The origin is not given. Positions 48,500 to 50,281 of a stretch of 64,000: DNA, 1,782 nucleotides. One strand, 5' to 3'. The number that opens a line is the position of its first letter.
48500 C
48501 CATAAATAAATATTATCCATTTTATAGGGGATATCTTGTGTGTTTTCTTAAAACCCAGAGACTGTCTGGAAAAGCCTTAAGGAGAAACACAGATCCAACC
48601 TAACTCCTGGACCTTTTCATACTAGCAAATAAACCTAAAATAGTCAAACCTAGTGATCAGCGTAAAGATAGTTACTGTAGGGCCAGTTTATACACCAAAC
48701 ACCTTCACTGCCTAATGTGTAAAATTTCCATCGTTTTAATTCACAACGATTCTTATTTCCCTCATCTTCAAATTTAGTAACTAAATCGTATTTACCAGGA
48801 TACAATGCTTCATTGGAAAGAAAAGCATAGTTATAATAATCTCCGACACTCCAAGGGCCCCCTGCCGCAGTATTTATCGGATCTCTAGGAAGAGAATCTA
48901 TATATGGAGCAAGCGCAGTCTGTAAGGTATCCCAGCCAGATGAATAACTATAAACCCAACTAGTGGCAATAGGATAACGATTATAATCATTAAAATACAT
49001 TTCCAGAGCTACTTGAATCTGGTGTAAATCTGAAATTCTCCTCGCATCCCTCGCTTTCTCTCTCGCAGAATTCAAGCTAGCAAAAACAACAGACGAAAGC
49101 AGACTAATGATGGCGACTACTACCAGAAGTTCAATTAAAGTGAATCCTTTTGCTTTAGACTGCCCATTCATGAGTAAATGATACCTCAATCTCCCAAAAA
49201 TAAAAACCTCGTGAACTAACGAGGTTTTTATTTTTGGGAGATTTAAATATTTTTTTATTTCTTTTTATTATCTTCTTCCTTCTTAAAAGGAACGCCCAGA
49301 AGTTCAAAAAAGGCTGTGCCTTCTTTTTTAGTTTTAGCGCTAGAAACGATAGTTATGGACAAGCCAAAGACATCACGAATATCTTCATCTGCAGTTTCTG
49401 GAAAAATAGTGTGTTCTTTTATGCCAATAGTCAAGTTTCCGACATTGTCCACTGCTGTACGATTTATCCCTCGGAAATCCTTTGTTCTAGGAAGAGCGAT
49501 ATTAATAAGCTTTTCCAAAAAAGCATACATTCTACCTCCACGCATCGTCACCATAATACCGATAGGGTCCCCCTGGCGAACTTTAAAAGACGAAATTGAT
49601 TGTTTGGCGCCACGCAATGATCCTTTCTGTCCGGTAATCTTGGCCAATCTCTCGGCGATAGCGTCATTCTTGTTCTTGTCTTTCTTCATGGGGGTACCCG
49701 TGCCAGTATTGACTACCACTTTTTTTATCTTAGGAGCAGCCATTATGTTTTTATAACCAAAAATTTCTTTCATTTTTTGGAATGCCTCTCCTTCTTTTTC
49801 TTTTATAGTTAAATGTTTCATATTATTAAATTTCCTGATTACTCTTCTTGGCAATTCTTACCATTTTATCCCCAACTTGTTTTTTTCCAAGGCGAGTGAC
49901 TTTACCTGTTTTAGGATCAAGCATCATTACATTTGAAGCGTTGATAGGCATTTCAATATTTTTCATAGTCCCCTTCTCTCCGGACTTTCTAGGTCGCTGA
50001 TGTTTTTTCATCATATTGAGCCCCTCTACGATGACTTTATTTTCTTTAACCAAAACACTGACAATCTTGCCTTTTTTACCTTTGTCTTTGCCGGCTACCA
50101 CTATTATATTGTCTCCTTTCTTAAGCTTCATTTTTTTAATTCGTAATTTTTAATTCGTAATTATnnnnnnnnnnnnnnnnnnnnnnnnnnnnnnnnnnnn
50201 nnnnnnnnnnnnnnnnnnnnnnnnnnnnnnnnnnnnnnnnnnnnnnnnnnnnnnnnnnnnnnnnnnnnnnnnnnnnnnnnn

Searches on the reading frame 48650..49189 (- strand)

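Call 57: search_protein_families(library=pfam, proteins=[window:48650-49189:-], max_evalue=0.00001)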
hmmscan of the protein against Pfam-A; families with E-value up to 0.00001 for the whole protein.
window:48650-49189:- (179 aa): 1 family
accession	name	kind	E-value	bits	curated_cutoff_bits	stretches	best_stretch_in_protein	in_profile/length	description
PF07963.17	N_methyl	-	1.1e-08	34.7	21.2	1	11-36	2-27/27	Prokaryotic N-terminal methylation motif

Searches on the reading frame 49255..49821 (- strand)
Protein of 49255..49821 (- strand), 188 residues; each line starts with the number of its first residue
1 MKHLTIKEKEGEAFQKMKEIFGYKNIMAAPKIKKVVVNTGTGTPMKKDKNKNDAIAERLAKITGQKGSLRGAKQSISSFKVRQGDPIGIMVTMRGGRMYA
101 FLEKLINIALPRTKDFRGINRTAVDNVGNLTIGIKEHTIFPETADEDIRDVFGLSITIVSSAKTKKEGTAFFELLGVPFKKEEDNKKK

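Call 57: search_protein_families(library=pfam, proteins=[window:49255-49821:-], max_evalue=0.00001)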
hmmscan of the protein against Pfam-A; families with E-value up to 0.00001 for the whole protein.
window:49255-49821:- (188 aa): 2 families
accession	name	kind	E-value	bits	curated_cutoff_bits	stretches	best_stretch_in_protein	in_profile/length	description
PF00673.26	Ribosomal_L5_C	-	1.1e-29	102.9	27.8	1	86-179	1-94/94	ribosomal L5P family C-terminus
PF00281.24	Ribosomal_L5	-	1.3e-14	54.7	34.9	1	25-82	1-57/57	Ribosomal protein L5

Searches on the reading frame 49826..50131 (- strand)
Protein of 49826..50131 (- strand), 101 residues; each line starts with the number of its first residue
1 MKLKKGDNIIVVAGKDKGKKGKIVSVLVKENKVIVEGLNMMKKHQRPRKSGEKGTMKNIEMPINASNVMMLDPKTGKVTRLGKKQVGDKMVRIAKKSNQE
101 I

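Call 57: search_protein_families(library=pfam, proteins=[window:49826-50131:-], max_evalue=0.00001)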
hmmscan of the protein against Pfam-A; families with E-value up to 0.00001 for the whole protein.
window:49826-50131:- (101 aa): 2 families
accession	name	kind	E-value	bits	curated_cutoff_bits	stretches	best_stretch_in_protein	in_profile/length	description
PF17136.10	ribosomal_L24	-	2.7e-20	72.9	27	1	38-101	1-65/65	Ribosomal proteins 50S L24/mitochondrial 39S L24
PF00467.35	KOW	-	1.5e-07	31.4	22.3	1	5-36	1-32/32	KOW motif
